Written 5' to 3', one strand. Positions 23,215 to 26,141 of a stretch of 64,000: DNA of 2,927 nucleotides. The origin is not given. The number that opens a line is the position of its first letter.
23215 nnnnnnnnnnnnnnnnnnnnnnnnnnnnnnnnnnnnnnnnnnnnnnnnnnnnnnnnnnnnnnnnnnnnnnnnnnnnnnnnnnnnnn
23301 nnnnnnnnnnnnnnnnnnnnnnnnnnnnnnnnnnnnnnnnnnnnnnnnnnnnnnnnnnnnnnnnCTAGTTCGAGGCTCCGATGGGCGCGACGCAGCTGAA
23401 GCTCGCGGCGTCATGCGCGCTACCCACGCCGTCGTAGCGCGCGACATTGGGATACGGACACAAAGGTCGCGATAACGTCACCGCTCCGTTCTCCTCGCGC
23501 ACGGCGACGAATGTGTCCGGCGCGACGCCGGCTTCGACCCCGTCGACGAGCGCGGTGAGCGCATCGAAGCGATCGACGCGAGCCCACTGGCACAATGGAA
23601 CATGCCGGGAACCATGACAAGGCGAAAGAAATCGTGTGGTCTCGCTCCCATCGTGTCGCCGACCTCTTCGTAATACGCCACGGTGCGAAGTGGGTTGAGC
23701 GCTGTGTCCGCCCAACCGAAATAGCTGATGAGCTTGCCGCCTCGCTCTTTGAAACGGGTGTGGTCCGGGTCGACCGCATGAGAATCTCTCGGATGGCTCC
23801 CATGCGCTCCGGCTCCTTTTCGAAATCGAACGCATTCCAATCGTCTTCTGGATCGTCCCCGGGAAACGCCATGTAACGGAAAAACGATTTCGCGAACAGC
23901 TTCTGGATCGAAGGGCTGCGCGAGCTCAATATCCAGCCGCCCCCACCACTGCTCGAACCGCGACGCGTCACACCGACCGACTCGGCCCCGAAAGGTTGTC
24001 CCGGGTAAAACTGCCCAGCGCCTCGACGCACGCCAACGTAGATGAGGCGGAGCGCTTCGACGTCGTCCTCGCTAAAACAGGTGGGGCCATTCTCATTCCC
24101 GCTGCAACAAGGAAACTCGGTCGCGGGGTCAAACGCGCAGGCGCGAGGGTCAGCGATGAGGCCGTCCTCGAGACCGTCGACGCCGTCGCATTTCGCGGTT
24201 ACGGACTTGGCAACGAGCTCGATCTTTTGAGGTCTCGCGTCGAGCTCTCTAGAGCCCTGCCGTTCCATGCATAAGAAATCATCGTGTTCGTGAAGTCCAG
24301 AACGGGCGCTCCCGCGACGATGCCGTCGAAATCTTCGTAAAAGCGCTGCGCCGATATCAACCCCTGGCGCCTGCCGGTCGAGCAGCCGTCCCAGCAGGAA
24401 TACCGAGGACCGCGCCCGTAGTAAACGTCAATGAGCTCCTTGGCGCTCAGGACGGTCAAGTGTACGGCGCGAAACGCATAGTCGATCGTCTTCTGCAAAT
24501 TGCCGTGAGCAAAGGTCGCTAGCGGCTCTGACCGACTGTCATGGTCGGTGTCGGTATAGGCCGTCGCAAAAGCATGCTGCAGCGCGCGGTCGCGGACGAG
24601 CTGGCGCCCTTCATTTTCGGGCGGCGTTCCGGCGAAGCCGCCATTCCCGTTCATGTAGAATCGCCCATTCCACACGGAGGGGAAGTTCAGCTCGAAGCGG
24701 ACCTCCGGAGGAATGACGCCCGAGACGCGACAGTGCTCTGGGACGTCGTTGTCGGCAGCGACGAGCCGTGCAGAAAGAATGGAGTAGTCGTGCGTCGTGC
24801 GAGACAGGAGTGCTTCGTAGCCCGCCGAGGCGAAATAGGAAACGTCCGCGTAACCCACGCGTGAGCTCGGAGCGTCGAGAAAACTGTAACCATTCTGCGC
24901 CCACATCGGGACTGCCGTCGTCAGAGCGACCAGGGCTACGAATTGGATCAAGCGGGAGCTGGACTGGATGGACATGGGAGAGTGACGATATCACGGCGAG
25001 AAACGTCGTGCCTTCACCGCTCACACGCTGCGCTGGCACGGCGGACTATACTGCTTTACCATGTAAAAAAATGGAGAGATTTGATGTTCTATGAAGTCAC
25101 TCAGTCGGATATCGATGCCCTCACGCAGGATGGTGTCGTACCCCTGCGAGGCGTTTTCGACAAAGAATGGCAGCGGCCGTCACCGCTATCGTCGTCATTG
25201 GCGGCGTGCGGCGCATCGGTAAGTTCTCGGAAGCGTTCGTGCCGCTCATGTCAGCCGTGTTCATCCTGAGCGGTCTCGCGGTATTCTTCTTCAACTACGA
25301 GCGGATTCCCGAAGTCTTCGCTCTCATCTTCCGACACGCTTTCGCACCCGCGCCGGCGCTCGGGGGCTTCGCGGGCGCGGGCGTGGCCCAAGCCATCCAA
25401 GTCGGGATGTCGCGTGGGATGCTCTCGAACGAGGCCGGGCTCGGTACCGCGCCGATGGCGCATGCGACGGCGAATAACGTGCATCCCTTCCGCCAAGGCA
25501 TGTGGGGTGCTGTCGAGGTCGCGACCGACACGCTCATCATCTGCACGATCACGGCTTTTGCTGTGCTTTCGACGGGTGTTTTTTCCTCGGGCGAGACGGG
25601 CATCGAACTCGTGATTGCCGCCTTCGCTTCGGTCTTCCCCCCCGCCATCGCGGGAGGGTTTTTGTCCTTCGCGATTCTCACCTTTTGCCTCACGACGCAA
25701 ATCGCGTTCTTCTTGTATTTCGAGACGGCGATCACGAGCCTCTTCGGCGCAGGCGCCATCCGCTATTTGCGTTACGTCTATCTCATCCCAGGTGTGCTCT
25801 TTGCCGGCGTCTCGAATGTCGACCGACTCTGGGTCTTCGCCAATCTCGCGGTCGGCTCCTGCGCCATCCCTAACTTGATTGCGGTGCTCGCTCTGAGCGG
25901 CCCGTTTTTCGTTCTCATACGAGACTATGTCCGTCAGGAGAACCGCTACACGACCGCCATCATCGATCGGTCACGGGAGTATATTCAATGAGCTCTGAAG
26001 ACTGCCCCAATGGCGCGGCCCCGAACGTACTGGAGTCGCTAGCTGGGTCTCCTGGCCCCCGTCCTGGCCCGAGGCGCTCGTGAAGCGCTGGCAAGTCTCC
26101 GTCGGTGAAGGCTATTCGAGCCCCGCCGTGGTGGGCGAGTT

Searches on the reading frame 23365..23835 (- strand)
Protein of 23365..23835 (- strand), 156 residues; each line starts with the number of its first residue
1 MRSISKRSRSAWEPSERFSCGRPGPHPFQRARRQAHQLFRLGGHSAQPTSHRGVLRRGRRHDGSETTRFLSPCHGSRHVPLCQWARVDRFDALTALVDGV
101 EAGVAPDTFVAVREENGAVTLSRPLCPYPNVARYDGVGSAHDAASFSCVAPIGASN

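Call 8: search_protein_families(library=pfam, proteins=[window:23365-23835:-], max_evalue=0.01)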
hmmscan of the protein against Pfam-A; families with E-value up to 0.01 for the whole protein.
window:23365-23835:- (156 aa): 1 family
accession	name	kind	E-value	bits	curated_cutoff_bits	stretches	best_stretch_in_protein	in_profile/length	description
PF07519.17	Tannase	-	2.2e-14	53.6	29.8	1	88-149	427-490/490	Tannase and feruloyl esterase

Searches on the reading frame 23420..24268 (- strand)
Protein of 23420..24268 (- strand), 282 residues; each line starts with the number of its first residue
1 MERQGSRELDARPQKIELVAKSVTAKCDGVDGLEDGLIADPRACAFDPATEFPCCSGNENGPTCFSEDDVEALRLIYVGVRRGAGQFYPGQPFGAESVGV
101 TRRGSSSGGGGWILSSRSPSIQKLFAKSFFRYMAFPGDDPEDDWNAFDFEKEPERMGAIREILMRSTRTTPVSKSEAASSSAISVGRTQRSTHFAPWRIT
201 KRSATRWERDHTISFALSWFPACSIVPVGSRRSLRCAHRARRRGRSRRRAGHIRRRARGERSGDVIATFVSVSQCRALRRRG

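Call 8: search_protein_families(library=pfam, proteins=[window:23420-24268:-], max_evalue=0.01)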
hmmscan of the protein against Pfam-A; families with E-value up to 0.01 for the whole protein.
window:23420-24268:- (282 aa): 1 family
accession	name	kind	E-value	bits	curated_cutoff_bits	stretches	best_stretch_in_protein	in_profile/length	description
PF07519.17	Tannase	-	2.5e-15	56.8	29.8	1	12-139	179-314/490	Tannase and feruloyl esterase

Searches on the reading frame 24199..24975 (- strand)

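Call 8: search_protein_families(library=pfam, proteins=[window:24199-24975:-], max_evalue=0.01)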
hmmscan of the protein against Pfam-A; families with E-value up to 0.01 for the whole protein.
window:24199-24975:- (258 aa): 1 family
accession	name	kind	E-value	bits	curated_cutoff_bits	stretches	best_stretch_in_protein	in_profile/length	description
PF07519.17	Tannase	-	3.4e-41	142.1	29.8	1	83-242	11-169/490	Tannase and feruloyl esterase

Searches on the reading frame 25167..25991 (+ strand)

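Call 8: search_protein_families(library=pfam, proteins=[window:25167-25991:+], max_evalue=0.01)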
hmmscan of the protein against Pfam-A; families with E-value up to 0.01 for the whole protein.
window:25167-25991:+ (274 aa): 1 family
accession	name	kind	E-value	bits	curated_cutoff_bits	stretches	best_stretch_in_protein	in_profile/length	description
PF01235.23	Na_Ala_symp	-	1.9e-65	222.1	24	1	3-260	141-385/392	Sodium:alanine symporter family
